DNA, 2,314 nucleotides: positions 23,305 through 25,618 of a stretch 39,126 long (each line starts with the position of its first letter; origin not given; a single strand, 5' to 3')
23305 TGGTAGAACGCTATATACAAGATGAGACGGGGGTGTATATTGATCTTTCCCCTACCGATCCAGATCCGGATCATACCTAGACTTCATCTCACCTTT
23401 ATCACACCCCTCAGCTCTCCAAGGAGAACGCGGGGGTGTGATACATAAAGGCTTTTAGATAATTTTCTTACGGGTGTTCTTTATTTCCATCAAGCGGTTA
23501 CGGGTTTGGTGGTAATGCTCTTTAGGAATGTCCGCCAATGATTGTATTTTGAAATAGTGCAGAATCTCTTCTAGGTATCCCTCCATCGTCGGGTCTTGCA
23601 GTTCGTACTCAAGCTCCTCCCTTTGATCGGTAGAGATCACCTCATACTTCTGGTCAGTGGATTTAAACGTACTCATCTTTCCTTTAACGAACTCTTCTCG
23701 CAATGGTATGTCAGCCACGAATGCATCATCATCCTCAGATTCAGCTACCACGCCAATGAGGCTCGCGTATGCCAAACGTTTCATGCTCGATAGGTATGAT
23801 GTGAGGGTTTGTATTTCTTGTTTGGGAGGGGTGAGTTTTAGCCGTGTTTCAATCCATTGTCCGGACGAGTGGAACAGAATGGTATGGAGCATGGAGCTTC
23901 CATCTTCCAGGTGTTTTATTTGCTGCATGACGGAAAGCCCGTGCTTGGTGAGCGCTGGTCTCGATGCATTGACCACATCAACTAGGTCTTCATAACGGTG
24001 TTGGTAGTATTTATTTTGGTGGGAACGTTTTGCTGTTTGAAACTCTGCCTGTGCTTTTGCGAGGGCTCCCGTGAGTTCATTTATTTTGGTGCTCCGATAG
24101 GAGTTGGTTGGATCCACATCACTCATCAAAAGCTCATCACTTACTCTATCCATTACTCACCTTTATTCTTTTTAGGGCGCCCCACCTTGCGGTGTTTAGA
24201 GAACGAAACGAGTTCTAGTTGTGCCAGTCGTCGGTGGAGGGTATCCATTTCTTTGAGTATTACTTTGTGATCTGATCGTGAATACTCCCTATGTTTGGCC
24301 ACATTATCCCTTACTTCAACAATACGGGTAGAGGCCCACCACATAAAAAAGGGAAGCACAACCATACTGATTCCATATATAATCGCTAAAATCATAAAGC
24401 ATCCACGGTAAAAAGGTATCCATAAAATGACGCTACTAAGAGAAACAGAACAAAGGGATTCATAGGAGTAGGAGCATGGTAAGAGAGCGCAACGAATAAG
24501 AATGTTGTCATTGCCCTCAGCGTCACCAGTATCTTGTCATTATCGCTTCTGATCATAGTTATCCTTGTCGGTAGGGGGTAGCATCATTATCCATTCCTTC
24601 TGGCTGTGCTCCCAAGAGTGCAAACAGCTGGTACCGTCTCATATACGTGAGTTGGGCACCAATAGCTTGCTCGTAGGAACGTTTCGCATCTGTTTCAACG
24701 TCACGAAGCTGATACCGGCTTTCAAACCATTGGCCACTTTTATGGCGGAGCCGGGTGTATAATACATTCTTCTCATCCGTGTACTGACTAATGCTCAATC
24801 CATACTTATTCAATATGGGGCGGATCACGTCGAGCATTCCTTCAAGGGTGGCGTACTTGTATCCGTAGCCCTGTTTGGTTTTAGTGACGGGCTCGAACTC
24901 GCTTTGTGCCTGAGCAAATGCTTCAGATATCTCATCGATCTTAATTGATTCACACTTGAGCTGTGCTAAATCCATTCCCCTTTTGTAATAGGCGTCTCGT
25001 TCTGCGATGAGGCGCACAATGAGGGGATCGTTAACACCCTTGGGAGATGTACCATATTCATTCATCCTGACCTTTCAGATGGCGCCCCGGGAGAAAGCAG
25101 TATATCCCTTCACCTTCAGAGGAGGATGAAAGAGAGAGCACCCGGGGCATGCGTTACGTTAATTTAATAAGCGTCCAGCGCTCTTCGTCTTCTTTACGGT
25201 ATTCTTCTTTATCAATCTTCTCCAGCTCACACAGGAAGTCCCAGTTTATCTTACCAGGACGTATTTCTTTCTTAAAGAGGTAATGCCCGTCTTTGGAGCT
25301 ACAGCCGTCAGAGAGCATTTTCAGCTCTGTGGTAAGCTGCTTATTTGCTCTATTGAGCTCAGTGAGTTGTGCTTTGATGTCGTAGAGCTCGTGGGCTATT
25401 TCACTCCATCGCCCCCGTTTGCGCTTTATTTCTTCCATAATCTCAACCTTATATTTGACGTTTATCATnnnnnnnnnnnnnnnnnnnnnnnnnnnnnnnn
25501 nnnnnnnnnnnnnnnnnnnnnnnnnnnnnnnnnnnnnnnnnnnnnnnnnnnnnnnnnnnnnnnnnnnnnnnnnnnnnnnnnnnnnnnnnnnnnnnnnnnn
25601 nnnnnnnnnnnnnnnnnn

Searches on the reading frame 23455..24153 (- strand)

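Call 24: search_protein_families(library=pfam, proteins=[window:23455-24153:-], max_evalue=0.1)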
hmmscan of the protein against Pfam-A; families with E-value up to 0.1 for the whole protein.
window:23455-24153:- (232 aa): 1 family
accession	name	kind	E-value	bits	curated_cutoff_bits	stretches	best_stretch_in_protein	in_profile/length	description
PF04404.17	ERF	-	3.8e-15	56.6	25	1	30-144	4-126/153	ERF superfamily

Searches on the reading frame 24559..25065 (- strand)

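Call 24: search_protein_families(library=pfam, proteins=[window:24559-25065:-], max_evalue=0.1)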
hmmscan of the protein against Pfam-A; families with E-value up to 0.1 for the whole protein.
window:24559-25065:- (168 aa): 1 family
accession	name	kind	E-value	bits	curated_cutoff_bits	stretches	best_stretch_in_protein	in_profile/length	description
PF04404.17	ERF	-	2.2e-19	70.4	25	1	46-165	1-129/153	ERF superfamily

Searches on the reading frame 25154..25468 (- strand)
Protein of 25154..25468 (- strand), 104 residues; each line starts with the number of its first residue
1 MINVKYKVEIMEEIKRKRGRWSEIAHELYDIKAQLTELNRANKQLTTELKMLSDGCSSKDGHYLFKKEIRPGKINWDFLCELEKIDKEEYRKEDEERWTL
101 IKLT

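Call 24: search_protein_families(library=pfam, proteins=[window:25154-25468:-], max_evalue=0.1)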
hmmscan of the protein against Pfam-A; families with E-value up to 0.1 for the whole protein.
window:25154-25468:- (104 aa): 6 families
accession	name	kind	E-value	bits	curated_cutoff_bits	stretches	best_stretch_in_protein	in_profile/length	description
PF18595.6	Nuf2_DHR10-like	-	0.0075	16.8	28.4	1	8-53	39-84/117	Nuf2, DHR10-like domain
PF23005.1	DUF7032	-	0.022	15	27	1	11-52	15-56/115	Domain of unknown function (DUF7032)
PF06156.18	YabA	-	0.03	15.4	30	1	8-56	4-52/103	Initiation control protein YabA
PF05837.17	CENP-H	-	0.047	14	29.9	1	11-60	95-144/202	Centromere protein H (CENP-H)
PF17078.10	SHE3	-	0.051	13.7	30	1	14-94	61-135/228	SWI5-dependent HO expression protein 3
PF16274.10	Qua1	-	0.061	13.7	29.3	1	81-97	27-43/52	Qua1 domain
